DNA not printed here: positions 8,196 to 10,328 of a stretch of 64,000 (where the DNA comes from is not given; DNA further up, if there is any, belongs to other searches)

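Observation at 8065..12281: Hydantoinase A/B pair with a coupled 94-aa Zn-ribbon third subunit, in acetone-carboxylase-like (acxABC) order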

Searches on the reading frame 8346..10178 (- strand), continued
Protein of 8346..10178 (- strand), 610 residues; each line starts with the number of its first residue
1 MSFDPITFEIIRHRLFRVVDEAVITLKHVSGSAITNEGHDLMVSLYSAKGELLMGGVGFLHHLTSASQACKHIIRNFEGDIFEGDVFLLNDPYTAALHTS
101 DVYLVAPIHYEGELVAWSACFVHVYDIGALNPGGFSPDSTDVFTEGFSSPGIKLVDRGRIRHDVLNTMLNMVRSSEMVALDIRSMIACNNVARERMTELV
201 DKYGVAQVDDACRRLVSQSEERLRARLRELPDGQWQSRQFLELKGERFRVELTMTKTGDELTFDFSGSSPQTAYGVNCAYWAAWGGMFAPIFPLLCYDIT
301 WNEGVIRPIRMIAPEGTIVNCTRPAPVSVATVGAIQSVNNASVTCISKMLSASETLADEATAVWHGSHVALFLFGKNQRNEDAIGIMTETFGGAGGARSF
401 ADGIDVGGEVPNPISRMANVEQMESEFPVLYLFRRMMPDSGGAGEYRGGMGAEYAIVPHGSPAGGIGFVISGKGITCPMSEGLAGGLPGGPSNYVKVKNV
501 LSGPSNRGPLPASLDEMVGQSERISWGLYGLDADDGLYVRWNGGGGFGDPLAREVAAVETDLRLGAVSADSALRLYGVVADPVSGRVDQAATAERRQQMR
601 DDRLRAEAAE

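Call 58: search_solved_structures(query=window:8346-10178:-, max_evalue=0.001, show_alignments=5)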
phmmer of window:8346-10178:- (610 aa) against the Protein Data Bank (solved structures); distinct sequences matched with E-value up to 0.001: 5.
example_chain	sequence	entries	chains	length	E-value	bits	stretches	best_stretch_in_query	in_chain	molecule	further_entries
6yra_B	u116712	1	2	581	1.4e-68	234.9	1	3-596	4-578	Hydantoinase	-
5l9w_A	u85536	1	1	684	1.1e-56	195.5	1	3-603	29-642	Acetophenone carboxylase delta subunit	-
7hk5_A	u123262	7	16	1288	1e-55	192.4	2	5-452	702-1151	N-methylhydantoinase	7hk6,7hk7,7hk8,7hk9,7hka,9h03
5m45_A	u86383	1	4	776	1.1e-39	139.4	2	4-230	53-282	Acetone carboxylase alpha subunit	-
5svb_A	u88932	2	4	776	1.9e-39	138.6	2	4-230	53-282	Acetone carboxylase alpha subunit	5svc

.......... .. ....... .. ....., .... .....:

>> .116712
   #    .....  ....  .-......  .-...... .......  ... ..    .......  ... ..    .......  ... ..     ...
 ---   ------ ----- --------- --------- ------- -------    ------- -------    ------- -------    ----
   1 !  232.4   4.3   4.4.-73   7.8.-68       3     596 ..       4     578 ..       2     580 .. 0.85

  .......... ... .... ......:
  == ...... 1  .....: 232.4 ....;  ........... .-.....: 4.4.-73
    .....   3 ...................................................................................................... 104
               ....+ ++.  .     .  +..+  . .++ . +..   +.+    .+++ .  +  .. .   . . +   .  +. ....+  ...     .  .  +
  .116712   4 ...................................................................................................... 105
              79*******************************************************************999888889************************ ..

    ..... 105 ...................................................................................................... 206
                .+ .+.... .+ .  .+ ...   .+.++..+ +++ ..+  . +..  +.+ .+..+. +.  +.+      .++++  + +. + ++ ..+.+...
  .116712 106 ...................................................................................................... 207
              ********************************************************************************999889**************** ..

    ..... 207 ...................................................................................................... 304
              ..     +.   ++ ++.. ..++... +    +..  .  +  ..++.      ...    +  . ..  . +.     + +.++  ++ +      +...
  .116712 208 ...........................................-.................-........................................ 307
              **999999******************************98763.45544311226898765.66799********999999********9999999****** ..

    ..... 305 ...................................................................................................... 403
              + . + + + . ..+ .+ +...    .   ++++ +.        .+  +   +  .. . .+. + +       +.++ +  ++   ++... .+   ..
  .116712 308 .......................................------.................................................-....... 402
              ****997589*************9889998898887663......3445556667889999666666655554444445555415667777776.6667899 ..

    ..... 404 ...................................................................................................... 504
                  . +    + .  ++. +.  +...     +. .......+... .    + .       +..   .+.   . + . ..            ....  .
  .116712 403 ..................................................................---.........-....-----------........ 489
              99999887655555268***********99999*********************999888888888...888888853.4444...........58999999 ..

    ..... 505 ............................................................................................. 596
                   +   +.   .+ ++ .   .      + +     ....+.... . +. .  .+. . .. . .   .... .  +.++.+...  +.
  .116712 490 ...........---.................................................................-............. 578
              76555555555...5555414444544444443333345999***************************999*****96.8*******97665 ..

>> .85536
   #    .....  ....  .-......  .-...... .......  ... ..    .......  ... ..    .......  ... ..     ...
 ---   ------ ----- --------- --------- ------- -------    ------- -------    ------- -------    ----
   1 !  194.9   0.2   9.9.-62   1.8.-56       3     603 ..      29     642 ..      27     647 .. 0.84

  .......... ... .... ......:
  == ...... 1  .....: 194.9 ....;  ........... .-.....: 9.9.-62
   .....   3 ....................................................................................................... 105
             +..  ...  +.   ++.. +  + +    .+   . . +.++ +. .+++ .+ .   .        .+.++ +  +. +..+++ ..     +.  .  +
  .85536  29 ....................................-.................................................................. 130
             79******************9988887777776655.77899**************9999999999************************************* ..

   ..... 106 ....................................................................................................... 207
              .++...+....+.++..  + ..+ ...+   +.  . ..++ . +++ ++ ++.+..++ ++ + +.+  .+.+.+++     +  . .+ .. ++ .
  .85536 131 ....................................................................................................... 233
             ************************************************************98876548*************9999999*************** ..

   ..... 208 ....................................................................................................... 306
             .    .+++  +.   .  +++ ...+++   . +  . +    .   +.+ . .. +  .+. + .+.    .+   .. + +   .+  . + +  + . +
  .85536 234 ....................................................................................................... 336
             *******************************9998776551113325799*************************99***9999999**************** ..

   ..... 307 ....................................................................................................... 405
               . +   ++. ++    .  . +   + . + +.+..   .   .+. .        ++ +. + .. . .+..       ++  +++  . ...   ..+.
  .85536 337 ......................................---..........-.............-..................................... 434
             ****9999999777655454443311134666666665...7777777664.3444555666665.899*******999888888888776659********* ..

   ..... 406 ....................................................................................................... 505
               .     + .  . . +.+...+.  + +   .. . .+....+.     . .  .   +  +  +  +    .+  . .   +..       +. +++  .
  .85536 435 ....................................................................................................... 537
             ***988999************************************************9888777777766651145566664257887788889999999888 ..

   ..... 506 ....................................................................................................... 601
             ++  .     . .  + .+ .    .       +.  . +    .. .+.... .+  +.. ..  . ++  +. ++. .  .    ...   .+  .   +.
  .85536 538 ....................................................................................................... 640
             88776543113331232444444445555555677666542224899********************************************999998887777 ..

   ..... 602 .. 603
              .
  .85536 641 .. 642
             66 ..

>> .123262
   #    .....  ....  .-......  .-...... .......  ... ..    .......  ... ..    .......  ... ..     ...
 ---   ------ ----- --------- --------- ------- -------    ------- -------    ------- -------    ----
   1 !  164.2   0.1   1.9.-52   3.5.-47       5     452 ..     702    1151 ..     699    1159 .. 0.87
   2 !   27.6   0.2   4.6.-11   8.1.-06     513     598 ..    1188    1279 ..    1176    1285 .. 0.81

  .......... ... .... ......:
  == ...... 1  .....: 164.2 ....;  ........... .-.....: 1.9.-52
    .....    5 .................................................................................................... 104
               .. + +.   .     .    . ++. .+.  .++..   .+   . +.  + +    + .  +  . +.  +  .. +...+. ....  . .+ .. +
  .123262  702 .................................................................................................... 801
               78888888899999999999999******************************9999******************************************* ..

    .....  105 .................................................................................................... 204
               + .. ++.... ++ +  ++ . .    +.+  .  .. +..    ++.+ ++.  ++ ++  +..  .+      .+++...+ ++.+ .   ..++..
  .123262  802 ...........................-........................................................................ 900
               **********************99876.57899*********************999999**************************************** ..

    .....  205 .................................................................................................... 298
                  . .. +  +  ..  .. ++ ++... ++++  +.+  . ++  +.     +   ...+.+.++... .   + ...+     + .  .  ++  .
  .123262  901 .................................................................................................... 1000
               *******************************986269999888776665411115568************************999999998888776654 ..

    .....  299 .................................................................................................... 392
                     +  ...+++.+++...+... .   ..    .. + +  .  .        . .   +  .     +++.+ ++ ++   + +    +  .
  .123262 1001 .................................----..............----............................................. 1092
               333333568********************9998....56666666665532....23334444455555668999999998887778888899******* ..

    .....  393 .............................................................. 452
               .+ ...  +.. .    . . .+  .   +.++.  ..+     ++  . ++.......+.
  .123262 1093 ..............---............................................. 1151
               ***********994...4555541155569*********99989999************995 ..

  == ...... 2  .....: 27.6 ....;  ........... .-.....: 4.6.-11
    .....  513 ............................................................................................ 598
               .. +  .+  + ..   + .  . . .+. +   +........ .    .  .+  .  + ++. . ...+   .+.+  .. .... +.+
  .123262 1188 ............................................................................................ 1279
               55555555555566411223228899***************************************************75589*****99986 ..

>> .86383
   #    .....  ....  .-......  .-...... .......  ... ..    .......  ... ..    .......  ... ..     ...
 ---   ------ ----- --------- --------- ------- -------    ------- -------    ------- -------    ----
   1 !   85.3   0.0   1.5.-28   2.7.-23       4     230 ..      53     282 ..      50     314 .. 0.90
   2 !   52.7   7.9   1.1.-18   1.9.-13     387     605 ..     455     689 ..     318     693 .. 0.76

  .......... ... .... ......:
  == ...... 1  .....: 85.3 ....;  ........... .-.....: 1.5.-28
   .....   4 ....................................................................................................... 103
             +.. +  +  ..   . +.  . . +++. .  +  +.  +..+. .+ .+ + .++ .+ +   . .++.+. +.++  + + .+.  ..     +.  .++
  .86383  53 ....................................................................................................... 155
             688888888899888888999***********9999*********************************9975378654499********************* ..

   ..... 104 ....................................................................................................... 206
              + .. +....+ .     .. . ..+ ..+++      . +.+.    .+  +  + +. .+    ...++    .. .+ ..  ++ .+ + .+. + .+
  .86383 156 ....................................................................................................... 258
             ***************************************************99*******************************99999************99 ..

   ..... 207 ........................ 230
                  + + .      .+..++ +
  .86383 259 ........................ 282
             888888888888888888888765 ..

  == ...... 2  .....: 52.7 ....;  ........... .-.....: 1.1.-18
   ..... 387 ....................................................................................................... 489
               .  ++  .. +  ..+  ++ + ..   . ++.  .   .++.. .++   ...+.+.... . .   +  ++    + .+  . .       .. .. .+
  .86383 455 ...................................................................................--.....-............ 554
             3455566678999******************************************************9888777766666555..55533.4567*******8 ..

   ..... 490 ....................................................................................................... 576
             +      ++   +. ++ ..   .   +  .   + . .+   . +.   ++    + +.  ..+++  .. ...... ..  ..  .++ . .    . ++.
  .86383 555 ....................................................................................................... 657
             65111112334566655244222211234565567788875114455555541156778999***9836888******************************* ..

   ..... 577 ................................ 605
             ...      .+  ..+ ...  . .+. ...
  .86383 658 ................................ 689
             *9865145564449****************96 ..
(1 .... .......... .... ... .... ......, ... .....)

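Call 75: get_annotated_region(hit=H8, flank=3000)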
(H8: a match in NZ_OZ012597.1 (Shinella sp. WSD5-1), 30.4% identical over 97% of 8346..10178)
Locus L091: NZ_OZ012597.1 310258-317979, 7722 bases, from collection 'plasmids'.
description: Shinella sp. WSD5-1 isolate ena-SAMPLE-TAB-07-02-2024-12:43:32:187-194197 plasmid paSHIWSD5, complete sequence
organism: Shinella sp. WSD5-1 (NCBI taxid 3118468)
taxonomy: Bacteria; Pseudomonadota; Alphaproteobacteria; Hyphomicrobiales; Rhizobiaceae; Shinella; Shinella sp. WSD5-1
host: -; source: -; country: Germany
typing (MOB-suite, as given by PLSDB): non-mobilizable
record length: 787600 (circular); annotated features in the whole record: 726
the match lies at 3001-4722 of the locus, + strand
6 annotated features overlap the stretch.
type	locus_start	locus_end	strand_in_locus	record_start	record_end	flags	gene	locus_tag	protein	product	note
CDS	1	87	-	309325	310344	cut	tauA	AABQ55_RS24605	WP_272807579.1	taurine ABC transporter substrate-binding protein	GO:0015734 - taurine transport [Evidence IEA]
CDS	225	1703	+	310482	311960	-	-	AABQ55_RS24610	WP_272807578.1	PLP-dependent aminotransferase family protein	-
CDS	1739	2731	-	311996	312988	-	-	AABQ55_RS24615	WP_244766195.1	helix-turn-helix domain-containing protein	GO:0006355 - regulation of DNA-templated transcription [Evidence IEA]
CDS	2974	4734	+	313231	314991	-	-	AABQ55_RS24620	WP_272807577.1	hydantoinase B/oxoprolinase family protein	-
CDS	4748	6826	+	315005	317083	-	-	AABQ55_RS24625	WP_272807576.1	hydantoinase/oxoprolinase family protein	-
CDS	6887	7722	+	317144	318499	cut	-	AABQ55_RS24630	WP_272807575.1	allantoin permease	-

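Call 76: get_annotated_region(hit=H9, flank=3000)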
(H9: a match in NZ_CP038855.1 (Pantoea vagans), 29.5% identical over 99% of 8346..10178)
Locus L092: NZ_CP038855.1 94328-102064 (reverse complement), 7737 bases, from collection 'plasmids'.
description: Pantoea vagans strain LMG 24199 plasmid pVag2, complete sequence
organism: Pantoea vagans (NCBI taxid 470934)
taxonomy: Bacteria; Pseudomonadota; Gammaproteobacteria; Enterobacterales; Erwiniaceae; Pantoea; Pantoea vagans
host: -; source: eucalyptus,bacteria; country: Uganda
typing (MOB-suite, as given by PLSDB): non-mobilizable; replicon rep_cluster_807
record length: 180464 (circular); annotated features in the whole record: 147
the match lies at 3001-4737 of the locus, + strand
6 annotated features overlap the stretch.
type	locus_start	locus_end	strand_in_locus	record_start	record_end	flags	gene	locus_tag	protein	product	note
CDS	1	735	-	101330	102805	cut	-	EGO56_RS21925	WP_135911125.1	Sapep family Mn(2+)-dependent dipeptidase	-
CDS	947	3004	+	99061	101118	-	-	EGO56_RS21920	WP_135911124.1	hydantoinase/oxoprolinase family protein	-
CDS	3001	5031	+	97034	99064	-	-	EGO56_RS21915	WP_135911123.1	hydantoinase B/oxoprolinase family protein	-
CDS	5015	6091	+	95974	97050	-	-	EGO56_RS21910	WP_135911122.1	ABC transporter substrate-binding protein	-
CDS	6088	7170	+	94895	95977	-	-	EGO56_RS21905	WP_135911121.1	ABC transporter ATP-binding protein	-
CDS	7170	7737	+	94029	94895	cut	-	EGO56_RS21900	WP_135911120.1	ABC transporter permease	GO:0055085 - transmembrane transport [Evidence IEA]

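Call 77: get_annotated_region(hit=H12, flank=3000)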
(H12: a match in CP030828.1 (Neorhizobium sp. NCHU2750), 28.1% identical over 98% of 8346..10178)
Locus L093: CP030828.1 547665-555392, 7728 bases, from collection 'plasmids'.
description: Neorhizobium sp. NCHU2750 plasmid pNCHU2750a, complete sequence
organism: Neorhizobium sp. NCHU2750 (NCBI taxid 1825976)
taxonomy: Bacteria; Pseudomonadota; Alphaproteobacteria; Hyphomicrobiales; Rhizobiaceae; Neorhizobium; Neorhizobium sp. NCHU2750
host: -; source: Rosa; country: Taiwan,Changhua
typing (MOB-suite, as given by PLSDB): non-mobilizable
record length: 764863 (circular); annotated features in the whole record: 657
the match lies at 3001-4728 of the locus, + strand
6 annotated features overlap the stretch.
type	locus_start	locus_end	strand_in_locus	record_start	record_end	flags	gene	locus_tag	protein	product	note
CDS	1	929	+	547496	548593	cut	-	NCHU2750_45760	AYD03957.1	spermidine/putrescine ABC transporter ATP-binding protein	-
CDS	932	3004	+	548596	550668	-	hyuA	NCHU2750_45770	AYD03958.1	N-methylhydantoinase A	-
CDS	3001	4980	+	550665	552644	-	hyuB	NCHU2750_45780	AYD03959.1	N-methylhydantoinase B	-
CDS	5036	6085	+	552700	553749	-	-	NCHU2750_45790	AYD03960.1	spermidine/putrescine ABC transporter substrate-binding protein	-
CDS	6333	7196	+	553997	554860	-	-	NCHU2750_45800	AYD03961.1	spermidine/putrescine ABC transporter permease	-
CDS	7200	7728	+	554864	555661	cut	-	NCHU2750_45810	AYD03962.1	spermidine/putrescine ABC transporter permease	-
